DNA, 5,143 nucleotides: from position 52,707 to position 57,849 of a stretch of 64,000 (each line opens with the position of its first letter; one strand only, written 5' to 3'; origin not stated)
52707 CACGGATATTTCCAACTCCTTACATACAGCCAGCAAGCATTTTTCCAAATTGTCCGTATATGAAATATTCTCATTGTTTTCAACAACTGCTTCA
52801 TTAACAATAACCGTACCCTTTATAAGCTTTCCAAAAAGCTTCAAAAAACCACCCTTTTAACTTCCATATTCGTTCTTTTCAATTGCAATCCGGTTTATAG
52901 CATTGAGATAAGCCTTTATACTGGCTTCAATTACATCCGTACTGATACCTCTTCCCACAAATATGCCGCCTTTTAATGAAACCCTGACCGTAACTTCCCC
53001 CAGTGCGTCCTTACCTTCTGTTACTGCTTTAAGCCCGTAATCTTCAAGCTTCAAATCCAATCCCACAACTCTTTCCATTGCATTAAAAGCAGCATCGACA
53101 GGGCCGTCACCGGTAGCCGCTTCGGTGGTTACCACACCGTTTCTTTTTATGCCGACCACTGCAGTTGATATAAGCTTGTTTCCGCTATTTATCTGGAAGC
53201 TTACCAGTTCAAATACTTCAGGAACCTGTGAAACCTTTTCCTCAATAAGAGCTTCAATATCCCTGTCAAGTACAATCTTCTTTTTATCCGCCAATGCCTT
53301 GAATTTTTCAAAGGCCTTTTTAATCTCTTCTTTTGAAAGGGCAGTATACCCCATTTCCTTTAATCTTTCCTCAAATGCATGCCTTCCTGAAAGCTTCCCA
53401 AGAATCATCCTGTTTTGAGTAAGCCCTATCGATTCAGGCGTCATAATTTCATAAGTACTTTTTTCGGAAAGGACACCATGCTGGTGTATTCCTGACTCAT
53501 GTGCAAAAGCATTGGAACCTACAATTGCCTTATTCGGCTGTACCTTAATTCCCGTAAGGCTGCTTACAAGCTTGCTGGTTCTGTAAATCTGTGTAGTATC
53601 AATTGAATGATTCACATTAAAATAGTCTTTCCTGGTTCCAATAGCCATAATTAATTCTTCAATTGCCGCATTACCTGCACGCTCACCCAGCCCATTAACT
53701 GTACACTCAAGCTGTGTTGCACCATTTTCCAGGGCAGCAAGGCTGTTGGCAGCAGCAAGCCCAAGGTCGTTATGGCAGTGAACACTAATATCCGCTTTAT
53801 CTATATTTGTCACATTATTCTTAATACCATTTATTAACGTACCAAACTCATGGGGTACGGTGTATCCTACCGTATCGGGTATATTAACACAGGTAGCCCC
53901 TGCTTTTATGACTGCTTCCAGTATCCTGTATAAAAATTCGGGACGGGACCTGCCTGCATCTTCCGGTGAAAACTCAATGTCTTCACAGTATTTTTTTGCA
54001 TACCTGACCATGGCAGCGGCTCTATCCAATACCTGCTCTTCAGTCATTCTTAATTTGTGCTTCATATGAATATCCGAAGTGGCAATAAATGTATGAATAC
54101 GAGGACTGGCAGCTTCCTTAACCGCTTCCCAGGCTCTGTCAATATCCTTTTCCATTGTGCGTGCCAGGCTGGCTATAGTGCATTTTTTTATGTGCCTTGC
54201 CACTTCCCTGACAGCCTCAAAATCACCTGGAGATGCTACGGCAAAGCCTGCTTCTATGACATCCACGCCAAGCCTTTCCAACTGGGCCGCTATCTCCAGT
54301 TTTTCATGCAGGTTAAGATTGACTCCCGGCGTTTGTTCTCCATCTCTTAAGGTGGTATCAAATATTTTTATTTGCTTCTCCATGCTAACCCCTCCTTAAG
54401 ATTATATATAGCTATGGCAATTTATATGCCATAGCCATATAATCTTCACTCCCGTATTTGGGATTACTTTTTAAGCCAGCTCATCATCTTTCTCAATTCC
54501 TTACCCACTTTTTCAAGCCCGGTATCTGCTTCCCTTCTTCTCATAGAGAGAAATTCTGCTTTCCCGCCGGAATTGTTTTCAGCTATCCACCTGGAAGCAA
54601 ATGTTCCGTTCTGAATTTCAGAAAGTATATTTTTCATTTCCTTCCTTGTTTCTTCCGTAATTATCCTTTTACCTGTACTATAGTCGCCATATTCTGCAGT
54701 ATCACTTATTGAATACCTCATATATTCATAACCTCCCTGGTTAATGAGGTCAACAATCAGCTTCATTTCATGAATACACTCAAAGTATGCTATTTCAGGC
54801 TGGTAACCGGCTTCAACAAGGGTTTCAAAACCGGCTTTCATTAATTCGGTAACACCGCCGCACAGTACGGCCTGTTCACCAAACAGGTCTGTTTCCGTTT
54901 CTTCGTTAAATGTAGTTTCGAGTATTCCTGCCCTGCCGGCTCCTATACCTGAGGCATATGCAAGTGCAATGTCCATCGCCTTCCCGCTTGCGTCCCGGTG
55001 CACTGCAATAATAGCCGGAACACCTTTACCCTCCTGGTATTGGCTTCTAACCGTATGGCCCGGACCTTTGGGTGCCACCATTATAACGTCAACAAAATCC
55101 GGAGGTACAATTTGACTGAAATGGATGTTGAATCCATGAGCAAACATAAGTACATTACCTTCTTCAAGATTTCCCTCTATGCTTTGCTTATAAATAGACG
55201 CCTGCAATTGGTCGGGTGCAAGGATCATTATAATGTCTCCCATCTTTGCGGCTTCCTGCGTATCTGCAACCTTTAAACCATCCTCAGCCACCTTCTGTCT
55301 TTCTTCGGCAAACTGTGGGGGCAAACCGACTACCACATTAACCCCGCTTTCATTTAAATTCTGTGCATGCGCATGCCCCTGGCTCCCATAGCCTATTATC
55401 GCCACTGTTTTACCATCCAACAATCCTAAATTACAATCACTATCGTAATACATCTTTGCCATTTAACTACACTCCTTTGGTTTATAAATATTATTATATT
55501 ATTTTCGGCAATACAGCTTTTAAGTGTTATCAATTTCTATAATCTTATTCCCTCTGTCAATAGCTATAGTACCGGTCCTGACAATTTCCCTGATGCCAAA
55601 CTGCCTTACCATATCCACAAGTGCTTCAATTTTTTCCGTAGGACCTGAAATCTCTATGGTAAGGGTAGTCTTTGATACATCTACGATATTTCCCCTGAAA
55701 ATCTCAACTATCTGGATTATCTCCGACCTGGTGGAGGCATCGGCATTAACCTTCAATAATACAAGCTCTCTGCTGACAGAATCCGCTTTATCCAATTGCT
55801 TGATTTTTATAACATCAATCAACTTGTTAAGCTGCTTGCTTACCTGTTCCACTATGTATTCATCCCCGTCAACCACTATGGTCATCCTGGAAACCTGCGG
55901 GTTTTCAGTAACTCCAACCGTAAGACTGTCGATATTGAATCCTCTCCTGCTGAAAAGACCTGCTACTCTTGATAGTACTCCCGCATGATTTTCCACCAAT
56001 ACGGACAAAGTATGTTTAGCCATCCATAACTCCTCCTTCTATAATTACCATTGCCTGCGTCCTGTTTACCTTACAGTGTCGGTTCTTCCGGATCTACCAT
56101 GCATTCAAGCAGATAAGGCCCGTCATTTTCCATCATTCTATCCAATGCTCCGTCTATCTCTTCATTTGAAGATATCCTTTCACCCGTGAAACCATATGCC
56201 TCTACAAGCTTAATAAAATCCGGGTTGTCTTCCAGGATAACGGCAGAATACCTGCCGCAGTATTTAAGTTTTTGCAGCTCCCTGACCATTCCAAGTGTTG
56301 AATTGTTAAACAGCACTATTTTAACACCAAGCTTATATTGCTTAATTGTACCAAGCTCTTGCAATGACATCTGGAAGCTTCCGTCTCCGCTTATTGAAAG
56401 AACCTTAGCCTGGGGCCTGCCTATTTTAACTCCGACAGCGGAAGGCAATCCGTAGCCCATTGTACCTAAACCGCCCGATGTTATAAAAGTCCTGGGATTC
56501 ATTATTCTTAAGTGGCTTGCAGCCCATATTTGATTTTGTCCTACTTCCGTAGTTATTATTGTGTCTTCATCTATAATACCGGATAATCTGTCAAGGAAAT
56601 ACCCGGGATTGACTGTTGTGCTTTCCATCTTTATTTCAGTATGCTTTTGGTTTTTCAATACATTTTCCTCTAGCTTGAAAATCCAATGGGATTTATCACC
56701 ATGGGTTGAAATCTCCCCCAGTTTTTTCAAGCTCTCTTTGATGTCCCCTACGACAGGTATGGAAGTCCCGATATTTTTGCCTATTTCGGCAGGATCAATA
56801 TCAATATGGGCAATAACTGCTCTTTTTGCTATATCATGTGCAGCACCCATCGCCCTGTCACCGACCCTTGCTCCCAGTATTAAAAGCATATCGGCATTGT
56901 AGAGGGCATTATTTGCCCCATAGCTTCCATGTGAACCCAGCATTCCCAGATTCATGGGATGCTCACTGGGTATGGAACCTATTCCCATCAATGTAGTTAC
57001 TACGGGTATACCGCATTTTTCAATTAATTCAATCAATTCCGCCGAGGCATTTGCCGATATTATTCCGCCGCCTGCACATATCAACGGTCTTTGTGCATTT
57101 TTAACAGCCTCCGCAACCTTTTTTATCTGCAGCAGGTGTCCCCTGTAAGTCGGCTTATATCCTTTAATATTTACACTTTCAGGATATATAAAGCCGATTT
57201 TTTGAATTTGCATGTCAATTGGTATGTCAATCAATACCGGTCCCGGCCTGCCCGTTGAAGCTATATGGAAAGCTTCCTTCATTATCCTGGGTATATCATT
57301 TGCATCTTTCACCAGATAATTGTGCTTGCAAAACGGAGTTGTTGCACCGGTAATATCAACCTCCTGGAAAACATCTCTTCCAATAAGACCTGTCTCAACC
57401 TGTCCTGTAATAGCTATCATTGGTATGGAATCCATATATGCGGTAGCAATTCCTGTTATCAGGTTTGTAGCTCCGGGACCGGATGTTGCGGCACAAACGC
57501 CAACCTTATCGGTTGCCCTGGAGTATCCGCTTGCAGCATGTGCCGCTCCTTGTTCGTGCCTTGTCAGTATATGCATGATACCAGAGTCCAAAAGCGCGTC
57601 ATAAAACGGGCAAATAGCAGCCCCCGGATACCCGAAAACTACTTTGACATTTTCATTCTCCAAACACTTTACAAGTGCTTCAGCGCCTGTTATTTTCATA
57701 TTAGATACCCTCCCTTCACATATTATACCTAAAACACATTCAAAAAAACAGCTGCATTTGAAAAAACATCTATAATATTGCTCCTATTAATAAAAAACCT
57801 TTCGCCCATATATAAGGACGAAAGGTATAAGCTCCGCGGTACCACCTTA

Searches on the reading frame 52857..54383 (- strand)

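Call 46: search_protein_families(library=pfam, proteins=[window:52857-54383:-], max_evalue=0.0001)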
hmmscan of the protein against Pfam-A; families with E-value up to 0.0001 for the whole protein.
window:52857-54383:- (508 aa): 3 families
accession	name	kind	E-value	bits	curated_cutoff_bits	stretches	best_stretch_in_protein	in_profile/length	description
PF00682.25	HMGL-like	-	1.8e-100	336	29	1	4-273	1-260/260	HMGL-like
PF08502.15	LeuA_dimer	-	1.4e-39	135.4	24.9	1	371-499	2-130/131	LeuA allosteric (dimerisation) domain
PF22617.1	HCS_D2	-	6.6e-32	110.2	27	1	287-369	1-82/82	Homocitrate synthase post-HMGL domain-like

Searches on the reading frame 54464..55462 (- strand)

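Call 91: search_protein_families(library=pfam, proteins=[window:54464-55462:-], max_evalue=0.0001)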
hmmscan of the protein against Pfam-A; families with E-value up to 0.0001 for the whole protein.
window:54464-55462:- (332 aa): 4 families
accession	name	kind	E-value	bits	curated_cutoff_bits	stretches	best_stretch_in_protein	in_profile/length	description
PF07991.19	KARI_N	-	4.8e-73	244.6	20.6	1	15-179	2-165/165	Acetohydroxy acid isomeroreductase, NADPH-binding domain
PF01450.25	KARI_C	-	5.6e-65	218.5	29.1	1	185-329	1-144/144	Ketol-acid reductoisomerase, C-terminal domain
PF02826.25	2-Hacid_dh_C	-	1.2e-06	28.4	25.1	1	15-84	34-101/178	D-isomer specific 2-hydroxyacid dehydrogenase, NAD binding domain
PF03807.23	F420_oxidored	-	1.9e-06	28.8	21.6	1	19-92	1-77/94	NADP oxidoreductase coenzyme F420-dependent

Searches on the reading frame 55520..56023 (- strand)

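Call 91: search_protein_families(library=pfam, proteins=[window:55520-56023:-], max_evalue=0.0001)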
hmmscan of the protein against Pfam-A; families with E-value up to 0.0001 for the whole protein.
window:55520-56023:- (167 aa): 4 families
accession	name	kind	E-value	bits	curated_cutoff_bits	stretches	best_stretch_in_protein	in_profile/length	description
PF10369.15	ALS_ss_C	-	3.3e-30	104.4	23.2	1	85-158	1-74/74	Small subunit of acetolactate synthase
PF22629.2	ACT_AHAS_ss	-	4.8e-30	104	27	1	6-73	1-67/67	AHAS small subunit-like ACT domain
PF13710.12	ACT_5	-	6.2e-19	68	27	1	14-74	3-62/62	ACT domain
PF01842.31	ACT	-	4.1e-15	55.7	27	1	4-69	1-65/66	ACT domain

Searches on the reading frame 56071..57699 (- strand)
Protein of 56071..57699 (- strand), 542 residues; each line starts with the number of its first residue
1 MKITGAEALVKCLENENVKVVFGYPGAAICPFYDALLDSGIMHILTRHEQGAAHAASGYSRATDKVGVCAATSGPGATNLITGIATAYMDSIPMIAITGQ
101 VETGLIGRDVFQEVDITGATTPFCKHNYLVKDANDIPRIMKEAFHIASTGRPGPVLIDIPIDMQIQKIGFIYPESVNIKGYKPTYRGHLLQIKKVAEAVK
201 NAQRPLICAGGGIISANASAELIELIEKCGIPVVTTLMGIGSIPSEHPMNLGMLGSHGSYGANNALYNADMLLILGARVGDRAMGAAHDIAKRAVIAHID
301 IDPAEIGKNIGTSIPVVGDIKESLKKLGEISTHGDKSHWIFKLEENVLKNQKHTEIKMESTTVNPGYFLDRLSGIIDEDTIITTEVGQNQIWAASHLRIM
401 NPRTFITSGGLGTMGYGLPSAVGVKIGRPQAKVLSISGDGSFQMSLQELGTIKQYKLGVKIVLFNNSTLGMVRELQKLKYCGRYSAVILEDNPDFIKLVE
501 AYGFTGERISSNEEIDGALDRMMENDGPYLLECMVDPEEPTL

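Call 91: search_protein_families(library=pfam, proteins=[window:56071-57699:-], max_evalue=0.0001)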
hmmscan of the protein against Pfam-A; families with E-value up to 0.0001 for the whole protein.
window:56071-57699:- (542 aa): 3 families
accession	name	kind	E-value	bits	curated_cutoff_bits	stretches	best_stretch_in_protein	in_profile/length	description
PF02775.26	TPP_enzyme_C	-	8.6e-51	172.1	21.9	1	386-533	2-151/151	Thiamine pyrophosphate enzyme, C-terminal TPP binding domain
PF00205.28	TPP_enzyme_M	-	4.1e-46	156.5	30.4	1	192-327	1-137/137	Thiamine pyrophosphate enzyme, central domain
PF02776.23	TPP_enzyme_N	-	1e-41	141.9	26.8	1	4-117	2-117/119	Thiamine pyrophosphate enzyme, N-terminal TPP binding domain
